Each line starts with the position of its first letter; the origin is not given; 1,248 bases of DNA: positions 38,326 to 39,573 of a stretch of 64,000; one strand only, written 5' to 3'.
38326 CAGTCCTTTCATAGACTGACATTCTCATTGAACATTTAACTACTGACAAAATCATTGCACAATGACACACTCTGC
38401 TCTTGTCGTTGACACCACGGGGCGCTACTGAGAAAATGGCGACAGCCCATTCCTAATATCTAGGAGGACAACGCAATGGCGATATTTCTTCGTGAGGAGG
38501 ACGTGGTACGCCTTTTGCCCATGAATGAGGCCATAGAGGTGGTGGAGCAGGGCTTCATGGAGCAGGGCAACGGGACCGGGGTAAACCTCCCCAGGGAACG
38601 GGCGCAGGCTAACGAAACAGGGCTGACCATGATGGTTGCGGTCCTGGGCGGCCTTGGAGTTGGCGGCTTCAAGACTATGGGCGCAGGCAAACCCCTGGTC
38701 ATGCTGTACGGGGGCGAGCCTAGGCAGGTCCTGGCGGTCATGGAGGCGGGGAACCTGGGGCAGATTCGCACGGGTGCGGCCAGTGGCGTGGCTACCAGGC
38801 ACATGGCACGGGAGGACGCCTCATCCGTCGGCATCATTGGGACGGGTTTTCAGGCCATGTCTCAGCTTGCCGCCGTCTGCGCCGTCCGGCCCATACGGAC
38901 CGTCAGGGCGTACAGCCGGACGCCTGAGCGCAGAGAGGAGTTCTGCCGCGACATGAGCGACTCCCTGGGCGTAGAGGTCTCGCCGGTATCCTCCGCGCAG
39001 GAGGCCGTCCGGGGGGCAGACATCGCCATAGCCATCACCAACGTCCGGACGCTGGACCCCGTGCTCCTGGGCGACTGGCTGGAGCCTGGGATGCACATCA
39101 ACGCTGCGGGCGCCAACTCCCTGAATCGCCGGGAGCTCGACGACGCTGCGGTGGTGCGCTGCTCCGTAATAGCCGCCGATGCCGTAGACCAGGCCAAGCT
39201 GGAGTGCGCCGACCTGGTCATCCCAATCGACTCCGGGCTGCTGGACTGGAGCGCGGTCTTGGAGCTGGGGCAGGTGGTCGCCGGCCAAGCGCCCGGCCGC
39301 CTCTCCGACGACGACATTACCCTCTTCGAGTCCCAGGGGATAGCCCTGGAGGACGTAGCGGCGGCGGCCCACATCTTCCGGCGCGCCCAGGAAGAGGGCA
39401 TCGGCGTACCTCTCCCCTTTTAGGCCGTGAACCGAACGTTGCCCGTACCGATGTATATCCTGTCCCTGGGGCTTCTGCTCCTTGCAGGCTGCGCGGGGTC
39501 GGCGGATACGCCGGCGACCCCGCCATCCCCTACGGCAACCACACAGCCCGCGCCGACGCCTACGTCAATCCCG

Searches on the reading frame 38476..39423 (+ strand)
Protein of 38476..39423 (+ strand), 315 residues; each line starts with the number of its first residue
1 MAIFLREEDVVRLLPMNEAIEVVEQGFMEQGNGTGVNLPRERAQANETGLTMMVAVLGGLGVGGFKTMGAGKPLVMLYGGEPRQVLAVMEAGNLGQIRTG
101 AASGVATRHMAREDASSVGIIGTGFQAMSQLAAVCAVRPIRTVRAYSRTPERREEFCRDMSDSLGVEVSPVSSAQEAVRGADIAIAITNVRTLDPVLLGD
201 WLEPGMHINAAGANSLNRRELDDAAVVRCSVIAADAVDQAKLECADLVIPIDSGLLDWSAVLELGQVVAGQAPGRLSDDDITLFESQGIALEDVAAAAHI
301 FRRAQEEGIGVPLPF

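Call 40: find_encoding_contigs(protein=window:38476-39423:+, flank=10000, max_places=1)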
Protein window:38476-39423:+ (315 aa): 2 contigs read that carry it; 1 place shown.
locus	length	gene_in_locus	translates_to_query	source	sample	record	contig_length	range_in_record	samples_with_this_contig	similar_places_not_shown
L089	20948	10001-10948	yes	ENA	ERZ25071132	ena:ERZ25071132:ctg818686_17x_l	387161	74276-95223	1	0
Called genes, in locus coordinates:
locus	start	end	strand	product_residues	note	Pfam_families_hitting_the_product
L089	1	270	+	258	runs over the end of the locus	-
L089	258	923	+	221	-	PF01997:Translin (faint)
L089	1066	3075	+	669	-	PF03030:H_PPase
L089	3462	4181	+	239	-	PF00581:Rhodanese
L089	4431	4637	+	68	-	PF21181:SsfX3_N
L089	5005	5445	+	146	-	PF13472:Lipase_GDSL_2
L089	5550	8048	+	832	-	-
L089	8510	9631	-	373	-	-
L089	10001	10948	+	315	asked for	PF02423:OCD_Mu_crystall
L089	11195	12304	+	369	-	PF07995:GSDH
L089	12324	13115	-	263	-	PF03099:BPL_LplA_LipB, PF16917:BPL_LplA_LipB_2, PF02237:BPL_C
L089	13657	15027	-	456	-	PF07508:Recombinase, PF13408:Zn_ribbon_recom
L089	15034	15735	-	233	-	PF24481:CT398_CC, PF02591:Zn_ribbon_9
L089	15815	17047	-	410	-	PF01306:LacY_symp (faint), PF07690:MFS_1, PF12832:MFS_1_like (weak), PF05977:MFS_3 (faint), PF07690:MFS_1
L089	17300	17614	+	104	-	PF00355:Rieske, PF13806:Rieske_2, PF22543:Rieske_4 (weak)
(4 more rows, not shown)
